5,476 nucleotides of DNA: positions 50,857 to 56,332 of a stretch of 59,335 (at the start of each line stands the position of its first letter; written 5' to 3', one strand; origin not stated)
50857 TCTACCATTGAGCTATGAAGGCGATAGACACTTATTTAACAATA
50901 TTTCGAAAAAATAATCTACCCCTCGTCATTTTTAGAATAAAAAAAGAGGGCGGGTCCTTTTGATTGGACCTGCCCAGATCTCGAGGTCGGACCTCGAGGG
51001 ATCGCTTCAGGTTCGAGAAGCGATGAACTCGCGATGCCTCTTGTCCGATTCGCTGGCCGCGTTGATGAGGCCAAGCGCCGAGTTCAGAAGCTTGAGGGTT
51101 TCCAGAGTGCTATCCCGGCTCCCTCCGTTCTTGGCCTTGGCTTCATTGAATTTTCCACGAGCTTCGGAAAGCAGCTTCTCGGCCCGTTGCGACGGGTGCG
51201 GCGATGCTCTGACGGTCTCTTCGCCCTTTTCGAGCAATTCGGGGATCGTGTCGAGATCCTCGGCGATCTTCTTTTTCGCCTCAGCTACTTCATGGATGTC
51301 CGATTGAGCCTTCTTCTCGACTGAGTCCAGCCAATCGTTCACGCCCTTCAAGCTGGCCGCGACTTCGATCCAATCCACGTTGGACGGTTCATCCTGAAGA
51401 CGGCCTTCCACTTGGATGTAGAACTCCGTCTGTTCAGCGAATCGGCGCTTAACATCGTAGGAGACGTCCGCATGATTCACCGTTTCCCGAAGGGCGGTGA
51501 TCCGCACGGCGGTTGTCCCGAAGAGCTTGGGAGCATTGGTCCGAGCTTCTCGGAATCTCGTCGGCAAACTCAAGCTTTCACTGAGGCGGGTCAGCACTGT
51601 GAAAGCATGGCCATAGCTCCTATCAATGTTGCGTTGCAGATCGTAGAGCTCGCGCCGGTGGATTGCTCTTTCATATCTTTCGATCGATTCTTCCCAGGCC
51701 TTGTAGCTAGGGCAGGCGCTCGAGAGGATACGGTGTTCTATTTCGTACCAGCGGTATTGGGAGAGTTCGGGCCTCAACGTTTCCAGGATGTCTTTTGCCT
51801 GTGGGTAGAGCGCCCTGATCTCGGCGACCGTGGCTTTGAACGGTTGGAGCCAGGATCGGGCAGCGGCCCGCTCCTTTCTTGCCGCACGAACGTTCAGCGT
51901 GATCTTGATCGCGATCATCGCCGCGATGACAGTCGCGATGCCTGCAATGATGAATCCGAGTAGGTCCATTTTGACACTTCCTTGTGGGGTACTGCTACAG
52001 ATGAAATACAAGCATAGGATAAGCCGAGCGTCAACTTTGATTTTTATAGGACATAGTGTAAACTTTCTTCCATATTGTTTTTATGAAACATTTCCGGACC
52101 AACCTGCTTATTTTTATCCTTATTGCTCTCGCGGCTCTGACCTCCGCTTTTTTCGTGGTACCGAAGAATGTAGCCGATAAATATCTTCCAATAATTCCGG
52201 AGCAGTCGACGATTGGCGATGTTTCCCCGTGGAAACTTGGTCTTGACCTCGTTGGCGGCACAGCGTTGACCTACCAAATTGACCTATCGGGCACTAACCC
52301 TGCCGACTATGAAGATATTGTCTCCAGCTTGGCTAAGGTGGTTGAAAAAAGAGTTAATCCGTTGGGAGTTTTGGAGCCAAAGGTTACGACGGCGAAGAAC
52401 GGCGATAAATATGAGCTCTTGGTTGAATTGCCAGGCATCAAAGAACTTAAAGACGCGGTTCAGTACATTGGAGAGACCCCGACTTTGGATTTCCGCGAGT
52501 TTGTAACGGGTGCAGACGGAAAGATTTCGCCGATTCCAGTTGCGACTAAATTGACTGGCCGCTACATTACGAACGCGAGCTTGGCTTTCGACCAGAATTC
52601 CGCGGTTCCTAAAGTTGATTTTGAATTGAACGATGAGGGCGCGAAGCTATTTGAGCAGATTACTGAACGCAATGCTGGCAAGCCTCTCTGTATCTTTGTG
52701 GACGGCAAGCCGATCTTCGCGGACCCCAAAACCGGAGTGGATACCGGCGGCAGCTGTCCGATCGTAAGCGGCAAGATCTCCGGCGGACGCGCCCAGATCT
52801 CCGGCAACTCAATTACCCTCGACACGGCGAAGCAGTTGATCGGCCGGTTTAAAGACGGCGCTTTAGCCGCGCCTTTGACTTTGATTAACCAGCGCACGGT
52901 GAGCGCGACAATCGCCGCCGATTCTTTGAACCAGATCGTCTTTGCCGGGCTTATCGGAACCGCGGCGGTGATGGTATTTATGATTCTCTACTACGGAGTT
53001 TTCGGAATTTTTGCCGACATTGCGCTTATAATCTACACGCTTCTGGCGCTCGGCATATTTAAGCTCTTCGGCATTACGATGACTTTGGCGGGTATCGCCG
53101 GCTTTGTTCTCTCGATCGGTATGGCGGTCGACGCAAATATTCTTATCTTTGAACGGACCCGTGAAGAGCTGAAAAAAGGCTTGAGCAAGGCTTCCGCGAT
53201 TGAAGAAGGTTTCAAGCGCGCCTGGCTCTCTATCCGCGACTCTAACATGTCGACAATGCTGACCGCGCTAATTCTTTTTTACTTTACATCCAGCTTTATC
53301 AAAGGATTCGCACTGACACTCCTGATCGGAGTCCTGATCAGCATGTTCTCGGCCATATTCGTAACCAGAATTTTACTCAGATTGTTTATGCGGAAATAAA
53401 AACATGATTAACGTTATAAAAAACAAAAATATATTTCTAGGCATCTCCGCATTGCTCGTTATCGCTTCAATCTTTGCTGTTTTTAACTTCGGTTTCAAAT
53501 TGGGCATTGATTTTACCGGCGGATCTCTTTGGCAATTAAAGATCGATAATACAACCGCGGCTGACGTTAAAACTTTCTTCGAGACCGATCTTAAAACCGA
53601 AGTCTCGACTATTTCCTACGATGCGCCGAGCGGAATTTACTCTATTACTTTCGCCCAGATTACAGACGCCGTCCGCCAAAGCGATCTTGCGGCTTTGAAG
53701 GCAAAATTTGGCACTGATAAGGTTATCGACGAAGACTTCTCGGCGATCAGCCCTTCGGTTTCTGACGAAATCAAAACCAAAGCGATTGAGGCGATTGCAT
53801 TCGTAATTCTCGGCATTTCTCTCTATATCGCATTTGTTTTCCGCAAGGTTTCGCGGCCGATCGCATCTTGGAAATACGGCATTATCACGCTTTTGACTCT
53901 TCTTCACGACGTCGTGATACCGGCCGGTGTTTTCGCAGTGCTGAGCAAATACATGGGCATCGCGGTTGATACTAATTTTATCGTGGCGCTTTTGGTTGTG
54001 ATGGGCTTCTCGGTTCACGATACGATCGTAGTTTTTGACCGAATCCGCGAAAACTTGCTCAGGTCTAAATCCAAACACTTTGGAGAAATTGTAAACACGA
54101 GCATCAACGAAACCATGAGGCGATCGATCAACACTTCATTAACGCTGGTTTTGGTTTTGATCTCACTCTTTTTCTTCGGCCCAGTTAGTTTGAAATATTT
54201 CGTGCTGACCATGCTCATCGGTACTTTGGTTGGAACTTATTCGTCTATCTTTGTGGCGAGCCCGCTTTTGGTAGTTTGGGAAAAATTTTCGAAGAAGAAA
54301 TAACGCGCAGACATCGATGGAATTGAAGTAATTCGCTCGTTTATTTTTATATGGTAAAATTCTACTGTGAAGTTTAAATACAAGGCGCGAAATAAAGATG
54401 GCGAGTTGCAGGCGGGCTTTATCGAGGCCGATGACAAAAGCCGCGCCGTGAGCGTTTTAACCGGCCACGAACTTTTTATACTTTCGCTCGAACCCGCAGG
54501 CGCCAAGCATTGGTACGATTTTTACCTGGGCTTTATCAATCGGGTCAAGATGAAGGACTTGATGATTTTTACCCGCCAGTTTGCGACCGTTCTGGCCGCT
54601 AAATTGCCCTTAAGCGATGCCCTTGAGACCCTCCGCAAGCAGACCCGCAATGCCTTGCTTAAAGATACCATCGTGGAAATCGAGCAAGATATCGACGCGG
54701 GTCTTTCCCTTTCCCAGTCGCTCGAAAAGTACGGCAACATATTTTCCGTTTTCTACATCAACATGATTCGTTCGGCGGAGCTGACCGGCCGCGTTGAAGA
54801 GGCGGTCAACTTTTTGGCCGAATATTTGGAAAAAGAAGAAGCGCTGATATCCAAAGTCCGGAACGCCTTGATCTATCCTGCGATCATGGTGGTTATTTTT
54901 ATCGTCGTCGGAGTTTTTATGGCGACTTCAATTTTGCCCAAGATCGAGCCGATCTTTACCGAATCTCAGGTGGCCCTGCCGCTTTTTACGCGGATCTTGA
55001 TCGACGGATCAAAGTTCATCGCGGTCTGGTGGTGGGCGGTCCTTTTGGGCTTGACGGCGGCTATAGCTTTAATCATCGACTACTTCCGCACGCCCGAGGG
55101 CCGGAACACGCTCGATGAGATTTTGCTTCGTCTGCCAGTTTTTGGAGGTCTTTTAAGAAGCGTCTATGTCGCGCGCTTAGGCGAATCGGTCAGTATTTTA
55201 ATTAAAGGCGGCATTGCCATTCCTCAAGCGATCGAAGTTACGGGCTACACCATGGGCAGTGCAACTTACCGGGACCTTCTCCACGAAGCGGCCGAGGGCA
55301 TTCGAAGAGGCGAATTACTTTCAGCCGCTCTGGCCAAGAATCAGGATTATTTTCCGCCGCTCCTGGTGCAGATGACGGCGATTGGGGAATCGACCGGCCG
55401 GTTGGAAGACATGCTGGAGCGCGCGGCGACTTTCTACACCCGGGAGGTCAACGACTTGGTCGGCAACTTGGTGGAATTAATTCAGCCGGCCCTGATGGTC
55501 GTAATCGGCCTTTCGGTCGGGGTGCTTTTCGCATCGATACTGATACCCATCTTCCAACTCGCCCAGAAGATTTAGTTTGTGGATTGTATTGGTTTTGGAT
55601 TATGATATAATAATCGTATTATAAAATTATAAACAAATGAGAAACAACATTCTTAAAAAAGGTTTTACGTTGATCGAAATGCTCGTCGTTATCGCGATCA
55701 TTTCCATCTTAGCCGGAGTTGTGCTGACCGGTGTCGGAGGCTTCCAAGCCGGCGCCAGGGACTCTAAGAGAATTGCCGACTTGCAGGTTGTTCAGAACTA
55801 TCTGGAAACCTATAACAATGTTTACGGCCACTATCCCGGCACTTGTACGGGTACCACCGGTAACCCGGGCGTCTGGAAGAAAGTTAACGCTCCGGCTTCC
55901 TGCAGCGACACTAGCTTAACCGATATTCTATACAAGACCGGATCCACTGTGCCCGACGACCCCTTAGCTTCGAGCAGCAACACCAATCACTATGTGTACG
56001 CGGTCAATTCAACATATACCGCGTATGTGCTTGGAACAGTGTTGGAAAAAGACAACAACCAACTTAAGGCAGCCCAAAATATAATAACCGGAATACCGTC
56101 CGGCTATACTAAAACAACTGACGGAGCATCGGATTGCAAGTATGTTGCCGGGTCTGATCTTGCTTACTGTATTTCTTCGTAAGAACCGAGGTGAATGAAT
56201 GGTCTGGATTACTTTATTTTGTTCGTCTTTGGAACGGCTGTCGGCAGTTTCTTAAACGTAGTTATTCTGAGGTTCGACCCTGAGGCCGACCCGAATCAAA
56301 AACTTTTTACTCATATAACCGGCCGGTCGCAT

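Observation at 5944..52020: Twelve GC-rich, self-contained expression cassettes interleaved with a low-GC core-gene backbone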

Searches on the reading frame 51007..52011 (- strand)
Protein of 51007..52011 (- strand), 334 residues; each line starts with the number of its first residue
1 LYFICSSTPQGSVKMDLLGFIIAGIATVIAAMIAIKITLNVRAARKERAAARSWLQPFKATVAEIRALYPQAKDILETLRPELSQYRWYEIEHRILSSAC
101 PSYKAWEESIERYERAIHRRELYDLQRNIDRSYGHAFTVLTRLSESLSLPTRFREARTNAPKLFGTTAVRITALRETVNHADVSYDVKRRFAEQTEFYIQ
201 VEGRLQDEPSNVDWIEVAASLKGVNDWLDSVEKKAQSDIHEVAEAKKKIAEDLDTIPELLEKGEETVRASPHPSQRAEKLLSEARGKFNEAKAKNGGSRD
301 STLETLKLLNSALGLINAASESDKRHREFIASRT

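Call 9: search_protein_families(library=pfam, max_evalue=0.01, proteins=[window:51007-52011:-])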
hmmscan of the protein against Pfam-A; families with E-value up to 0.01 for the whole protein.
window:51007-52011:- (334 aa): 2 families
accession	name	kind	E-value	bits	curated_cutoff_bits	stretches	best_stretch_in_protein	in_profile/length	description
PF02609.21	Exonuc_VII_S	-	0.0029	18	24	0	251-294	6-49/52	Exonuclease VII small subunit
PF13120.11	DUF3974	-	0.0048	17.5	25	0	27-92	9-74/126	Domain of unknown function (DUF3974)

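Call 44: search_protein_families(library=phrogs, max_evalue=0.01, proteins=[window:51007-52011:-])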
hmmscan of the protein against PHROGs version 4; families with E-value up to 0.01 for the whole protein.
window:51007-52011:- (334 aa): 0 families

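Call 47: find_related_loci(query=window:51007-52008:-, collection=viral_contigs, flank=5000)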
Query window:51007-52008:- (333 aa) in viral_contigs; peptide patterns used: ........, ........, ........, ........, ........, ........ (x = any residue, [..] = any of these).
10 stretches matched a pattern, but none encodes a relative of the query by tblastn (E <= 1e-3).

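Call 75: search_protein_families(library=padloc, max_evalue=0.01, proteins=[window:51007-51969:-])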
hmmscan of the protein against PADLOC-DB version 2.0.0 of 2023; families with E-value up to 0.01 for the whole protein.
window:51007-51969:- (320 aa): 0 families

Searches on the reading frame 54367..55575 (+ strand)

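Call 87: search_protein_families(library=pfam, max_evalue=0.001, proteins=[window:54367-55575:+])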
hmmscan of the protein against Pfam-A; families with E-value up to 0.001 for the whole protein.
window:54367-55575:+ (402 aa): 1 family
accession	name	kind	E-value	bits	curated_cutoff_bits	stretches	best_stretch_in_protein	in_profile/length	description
PF00482.28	T2SSF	-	1.2e-53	180.8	25.2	2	68-191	1-125/125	Type II secretion system (T2SS), protein F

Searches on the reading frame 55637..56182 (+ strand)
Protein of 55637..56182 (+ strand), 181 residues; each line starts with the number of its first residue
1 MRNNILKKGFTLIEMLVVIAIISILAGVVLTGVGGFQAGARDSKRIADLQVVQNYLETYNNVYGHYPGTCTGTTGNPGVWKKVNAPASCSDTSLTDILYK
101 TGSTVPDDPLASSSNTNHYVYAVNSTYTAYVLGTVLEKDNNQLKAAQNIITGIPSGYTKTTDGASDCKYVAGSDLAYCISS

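Call 87: search_protein_families(library=pfam, max_evalue=0.001, proteins=[window:55637-56182:+])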
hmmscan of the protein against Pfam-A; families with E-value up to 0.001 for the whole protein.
window:55637-56182:+ (181 aa): 1 family
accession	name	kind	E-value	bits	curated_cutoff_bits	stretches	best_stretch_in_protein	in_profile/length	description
PF07963.17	N_methyl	-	1e-08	34.8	21.2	1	7-30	4-27/27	Prokaryotic N-terminal methylation motif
